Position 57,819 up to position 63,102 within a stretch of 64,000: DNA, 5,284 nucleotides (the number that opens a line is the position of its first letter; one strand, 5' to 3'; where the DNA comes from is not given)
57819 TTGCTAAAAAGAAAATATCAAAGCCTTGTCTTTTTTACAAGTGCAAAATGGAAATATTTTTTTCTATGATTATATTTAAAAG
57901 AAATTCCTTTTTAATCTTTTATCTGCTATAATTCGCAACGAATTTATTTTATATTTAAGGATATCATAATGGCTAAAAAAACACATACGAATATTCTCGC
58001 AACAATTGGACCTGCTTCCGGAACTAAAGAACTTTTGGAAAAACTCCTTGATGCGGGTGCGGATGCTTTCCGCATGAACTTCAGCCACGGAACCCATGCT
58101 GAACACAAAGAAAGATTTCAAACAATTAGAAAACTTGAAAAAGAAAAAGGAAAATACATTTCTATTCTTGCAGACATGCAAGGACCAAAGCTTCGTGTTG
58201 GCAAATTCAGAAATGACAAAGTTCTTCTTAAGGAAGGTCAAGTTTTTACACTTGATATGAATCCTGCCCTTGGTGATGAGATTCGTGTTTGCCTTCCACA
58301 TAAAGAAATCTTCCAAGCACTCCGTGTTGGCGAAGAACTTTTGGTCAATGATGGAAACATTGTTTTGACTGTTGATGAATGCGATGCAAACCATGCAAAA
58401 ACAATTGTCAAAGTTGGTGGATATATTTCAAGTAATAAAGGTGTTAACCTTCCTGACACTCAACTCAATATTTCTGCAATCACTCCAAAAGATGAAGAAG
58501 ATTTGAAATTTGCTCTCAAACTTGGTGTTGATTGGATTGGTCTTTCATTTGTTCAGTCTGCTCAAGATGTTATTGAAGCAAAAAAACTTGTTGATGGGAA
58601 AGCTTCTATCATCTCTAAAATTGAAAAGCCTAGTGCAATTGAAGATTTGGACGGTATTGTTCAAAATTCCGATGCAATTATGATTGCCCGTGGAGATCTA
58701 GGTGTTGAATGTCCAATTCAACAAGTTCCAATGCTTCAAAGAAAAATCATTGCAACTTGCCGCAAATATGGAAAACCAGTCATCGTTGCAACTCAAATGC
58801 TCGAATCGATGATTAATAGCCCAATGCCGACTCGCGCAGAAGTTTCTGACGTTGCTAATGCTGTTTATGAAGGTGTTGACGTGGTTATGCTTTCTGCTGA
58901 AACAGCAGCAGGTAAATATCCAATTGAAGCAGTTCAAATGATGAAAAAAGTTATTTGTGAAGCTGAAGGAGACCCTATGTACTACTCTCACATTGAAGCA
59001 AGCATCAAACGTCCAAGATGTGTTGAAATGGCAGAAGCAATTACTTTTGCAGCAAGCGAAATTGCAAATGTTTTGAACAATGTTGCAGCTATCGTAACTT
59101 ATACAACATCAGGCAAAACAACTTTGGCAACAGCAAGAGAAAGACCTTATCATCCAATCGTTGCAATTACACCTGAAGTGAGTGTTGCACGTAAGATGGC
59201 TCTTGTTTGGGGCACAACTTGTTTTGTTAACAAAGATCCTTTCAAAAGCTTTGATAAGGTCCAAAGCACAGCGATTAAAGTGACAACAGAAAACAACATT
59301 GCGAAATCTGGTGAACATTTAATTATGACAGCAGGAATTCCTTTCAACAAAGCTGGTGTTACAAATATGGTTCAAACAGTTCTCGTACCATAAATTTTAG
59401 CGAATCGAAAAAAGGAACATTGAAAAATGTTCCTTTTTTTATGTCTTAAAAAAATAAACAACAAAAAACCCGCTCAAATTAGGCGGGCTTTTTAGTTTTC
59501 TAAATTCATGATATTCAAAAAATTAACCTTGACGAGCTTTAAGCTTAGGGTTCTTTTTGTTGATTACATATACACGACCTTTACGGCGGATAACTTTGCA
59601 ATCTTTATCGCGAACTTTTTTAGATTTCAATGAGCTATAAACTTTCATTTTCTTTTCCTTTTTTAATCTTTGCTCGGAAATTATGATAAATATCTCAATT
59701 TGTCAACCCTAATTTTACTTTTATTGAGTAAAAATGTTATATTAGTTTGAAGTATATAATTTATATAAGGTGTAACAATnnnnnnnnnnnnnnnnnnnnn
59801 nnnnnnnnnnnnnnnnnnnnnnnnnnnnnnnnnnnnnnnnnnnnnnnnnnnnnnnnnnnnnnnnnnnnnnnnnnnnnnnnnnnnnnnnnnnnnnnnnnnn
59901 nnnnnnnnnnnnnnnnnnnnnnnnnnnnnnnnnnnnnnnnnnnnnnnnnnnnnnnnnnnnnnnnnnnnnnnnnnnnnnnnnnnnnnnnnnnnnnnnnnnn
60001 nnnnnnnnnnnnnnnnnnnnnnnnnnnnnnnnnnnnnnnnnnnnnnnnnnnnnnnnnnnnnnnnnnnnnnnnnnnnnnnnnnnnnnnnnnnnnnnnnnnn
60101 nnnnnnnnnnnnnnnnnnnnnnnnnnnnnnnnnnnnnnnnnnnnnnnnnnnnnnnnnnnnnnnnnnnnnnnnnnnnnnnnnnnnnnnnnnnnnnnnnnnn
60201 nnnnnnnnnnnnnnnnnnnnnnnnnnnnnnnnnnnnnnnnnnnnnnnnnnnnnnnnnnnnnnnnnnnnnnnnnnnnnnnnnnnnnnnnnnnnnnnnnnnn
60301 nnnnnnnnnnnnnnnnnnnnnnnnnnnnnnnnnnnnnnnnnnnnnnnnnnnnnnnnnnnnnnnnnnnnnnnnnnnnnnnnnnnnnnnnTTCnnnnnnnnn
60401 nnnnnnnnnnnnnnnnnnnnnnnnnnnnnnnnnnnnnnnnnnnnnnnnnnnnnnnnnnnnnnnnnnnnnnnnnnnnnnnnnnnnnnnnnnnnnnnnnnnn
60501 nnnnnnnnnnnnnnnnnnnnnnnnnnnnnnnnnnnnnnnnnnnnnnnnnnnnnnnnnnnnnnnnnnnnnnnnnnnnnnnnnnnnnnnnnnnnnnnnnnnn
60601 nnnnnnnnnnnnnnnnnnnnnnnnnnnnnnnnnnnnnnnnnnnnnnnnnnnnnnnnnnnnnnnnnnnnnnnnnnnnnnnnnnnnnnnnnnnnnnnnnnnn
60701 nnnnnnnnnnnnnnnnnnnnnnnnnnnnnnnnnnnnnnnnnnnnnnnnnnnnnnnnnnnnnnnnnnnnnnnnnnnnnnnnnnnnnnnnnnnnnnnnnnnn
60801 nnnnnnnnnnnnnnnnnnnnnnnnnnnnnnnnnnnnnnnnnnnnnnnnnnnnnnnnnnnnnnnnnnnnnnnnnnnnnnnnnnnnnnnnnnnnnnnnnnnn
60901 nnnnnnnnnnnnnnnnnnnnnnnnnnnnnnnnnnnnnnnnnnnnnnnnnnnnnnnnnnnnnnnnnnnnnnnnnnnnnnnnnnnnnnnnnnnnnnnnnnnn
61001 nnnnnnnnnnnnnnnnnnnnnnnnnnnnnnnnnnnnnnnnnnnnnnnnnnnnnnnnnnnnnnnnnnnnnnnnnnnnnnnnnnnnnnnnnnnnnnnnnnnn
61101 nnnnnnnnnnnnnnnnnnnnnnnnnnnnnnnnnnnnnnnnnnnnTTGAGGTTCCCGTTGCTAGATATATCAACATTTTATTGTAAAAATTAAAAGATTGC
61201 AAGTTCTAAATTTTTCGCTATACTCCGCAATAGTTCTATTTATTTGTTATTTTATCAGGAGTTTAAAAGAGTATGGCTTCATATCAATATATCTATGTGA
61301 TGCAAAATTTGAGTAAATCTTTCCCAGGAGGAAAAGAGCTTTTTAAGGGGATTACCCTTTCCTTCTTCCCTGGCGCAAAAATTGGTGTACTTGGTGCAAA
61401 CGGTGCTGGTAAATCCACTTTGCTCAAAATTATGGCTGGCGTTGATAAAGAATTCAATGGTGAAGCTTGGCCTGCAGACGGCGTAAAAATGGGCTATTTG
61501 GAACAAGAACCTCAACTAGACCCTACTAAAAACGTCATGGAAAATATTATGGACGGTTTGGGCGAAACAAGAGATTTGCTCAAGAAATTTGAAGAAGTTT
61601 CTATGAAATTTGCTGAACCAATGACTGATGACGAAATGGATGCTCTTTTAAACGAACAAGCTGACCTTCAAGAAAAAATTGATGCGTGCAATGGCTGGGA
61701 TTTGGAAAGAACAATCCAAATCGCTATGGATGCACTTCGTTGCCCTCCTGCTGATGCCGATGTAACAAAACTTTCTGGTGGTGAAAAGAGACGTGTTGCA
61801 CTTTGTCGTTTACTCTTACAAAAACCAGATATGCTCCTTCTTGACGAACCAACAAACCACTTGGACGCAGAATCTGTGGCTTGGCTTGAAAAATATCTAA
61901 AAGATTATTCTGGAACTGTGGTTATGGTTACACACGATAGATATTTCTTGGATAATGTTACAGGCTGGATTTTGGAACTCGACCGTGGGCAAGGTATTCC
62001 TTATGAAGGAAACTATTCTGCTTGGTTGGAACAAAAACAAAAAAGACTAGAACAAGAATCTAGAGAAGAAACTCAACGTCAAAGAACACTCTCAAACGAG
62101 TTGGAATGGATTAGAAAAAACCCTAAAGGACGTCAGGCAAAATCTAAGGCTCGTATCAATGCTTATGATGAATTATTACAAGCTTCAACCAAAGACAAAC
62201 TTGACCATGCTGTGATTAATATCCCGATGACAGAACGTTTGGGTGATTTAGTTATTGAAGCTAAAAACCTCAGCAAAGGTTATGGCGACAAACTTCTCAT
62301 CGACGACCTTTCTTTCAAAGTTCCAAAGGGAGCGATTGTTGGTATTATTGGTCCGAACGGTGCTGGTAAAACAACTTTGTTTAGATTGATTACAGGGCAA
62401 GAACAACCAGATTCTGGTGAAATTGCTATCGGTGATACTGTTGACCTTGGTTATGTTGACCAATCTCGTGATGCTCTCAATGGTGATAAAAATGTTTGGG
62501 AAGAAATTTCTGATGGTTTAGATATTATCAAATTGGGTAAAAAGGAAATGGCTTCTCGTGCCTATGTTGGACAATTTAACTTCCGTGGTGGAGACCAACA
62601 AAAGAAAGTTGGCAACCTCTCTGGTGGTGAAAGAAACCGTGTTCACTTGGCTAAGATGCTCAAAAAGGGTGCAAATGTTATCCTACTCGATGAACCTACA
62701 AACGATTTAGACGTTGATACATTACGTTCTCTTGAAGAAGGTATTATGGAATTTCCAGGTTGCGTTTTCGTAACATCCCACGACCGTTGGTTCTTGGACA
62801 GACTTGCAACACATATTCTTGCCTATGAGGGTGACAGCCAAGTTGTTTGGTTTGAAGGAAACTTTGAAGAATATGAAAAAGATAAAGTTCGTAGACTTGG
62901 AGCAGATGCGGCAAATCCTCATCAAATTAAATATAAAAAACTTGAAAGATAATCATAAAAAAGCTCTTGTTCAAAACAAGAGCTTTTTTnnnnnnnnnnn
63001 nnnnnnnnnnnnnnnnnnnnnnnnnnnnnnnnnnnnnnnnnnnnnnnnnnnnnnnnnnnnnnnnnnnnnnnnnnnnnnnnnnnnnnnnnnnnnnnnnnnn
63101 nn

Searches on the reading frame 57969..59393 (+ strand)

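Call 49: search_protein_families(library=pfam, proteins=[window:57969-59393:+], max_evalue=0.001)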
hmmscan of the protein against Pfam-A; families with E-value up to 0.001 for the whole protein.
window:57969-59393:+ (474 aa): 2 families
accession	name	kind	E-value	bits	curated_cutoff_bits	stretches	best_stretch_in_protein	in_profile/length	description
PF00224.27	PK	-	3.1e-110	368.8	30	1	6-322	3-328/328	Pyruvate kinase, barrel domain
PF02887.21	PK_C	-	1.1e-28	100.1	28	1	356-469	1-112/114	Pyruvate kinase, alpha/beta domain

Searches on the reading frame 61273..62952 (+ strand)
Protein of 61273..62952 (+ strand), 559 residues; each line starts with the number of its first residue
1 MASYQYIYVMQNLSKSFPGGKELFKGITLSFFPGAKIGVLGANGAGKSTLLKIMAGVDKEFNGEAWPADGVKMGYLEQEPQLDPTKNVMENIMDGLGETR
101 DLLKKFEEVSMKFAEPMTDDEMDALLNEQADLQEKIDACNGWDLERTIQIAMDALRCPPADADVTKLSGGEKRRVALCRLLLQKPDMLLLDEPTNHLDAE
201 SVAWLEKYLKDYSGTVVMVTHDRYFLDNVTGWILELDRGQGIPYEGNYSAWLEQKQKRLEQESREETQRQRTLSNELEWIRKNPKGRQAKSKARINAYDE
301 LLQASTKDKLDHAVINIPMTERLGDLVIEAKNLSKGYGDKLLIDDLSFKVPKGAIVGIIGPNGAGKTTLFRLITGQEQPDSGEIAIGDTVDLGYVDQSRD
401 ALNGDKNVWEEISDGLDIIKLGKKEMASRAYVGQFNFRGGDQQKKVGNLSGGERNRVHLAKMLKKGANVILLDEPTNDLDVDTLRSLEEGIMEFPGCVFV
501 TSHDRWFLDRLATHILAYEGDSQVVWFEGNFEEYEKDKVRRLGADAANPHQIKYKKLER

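Call 49: search_protein_families(library=pfam, proteins=[window:61273-62952:+], max_evalue=0.001)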
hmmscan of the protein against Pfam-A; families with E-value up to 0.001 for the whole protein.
window:61273-62952:+ (559 aa): 11 families
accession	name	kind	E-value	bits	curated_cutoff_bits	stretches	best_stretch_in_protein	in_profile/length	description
PF00005.33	ABC_tran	-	8.3e-56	188.8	25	2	344-477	2-137/137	ABC transporter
PF13304.12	AAA_21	-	6.2e-17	63.1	27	0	355-373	1-19/304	AAA domain, putative AbiEii toxin, Type IV TA system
PF12848.13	ABC_tran_Xtn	-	3e-14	53.3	25.9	1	234-303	1-72/85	ABC transporter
PF02463.25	SMC_N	-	4.1e-09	36.6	40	0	147-228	135-204/220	RecF/RecN/SMC N terminal domain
PF13555.12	AAA_29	-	6.3e-06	26.3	27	0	36-51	24-39/61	P-loop containing region of AAA domain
PF00931.28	NB-ARC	-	1.8e-05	24.6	23.5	0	352-374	18-39/248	NB-ARC domain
PF01926.29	MMR_HSR1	-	0.00013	22.5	21.9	0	356-381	2-26/113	50S ribosome-binding GTPase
PF13521.12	AAA_28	-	0.00038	21.2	27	0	37-56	2-21/164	AAA domain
PF13476.12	AAA_23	-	0.00046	21.3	27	0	354-374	20-40/201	AAA domain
PF05783.17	DLIC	-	0.00047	19.6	19.7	0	348-383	20-55/471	Dynein light intermediate chain (DLIC)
PF13401.12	AAA_22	-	0.00095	19.9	27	0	356-380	8-32/130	AAA domain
